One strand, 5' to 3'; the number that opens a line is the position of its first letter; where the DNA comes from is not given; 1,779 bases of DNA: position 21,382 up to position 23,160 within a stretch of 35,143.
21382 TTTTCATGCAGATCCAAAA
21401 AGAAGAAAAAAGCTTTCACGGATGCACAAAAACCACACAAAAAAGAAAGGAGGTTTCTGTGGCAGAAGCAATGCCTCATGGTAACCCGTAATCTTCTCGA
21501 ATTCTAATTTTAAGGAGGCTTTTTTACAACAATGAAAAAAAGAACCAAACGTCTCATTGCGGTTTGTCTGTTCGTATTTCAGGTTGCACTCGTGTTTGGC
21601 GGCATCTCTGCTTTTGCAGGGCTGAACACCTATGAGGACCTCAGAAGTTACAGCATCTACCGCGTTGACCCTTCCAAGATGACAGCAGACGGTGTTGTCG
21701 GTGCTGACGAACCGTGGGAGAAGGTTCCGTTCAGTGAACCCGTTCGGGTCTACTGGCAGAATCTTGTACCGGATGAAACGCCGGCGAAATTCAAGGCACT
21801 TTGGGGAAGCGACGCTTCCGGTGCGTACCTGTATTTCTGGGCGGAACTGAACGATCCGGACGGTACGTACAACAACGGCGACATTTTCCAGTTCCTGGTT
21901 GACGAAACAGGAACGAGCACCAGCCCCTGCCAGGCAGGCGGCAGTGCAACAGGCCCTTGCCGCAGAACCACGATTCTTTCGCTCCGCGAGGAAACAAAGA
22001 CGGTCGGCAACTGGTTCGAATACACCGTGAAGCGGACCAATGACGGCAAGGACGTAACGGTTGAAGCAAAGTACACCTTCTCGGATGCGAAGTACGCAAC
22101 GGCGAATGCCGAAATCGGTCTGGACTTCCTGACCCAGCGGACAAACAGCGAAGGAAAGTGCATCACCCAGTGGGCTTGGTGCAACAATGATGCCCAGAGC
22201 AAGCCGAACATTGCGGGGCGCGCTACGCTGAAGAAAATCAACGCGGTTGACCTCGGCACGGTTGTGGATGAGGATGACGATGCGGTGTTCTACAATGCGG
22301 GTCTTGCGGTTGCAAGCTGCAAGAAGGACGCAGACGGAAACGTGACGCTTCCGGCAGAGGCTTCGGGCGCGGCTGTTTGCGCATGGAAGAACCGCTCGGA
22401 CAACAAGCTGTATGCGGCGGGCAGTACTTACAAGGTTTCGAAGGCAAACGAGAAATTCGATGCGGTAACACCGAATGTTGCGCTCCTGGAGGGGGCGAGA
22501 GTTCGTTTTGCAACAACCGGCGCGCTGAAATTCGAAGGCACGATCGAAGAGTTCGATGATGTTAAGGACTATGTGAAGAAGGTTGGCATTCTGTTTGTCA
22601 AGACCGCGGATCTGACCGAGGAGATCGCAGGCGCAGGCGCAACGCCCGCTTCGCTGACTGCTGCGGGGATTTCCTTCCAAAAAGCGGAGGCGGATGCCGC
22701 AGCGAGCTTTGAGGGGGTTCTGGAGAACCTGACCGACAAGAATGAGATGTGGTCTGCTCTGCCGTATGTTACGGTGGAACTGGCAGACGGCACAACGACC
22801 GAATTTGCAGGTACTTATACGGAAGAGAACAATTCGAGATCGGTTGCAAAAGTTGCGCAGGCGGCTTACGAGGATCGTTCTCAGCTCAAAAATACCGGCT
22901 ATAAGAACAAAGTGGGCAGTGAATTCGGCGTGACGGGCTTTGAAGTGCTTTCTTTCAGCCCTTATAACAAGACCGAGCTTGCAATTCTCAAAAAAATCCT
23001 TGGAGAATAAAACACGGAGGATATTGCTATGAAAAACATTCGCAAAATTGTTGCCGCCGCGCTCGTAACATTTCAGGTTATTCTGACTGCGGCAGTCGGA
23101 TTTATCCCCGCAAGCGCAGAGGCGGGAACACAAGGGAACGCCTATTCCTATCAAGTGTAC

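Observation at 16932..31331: A 12-bp box at fixed spacing in four promoters of two divergent intergenic regions 14 kb apart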

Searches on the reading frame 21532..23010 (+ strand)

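Call 46: search_protein_families(library=pfam, proteins=[window:21532-23010:+], max_evalue=0.001)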
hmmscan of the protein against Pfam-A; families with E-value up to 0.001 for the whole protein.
window:21532-23010:+ (492 aa): 1 family
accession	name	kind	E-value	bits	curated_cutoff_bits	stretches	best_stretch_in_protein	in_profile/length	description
PF06452.16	CBM9_1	-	9e-05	22.9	23.4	1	53-234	2-183/185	Carbohydrate family 9 binding domain-like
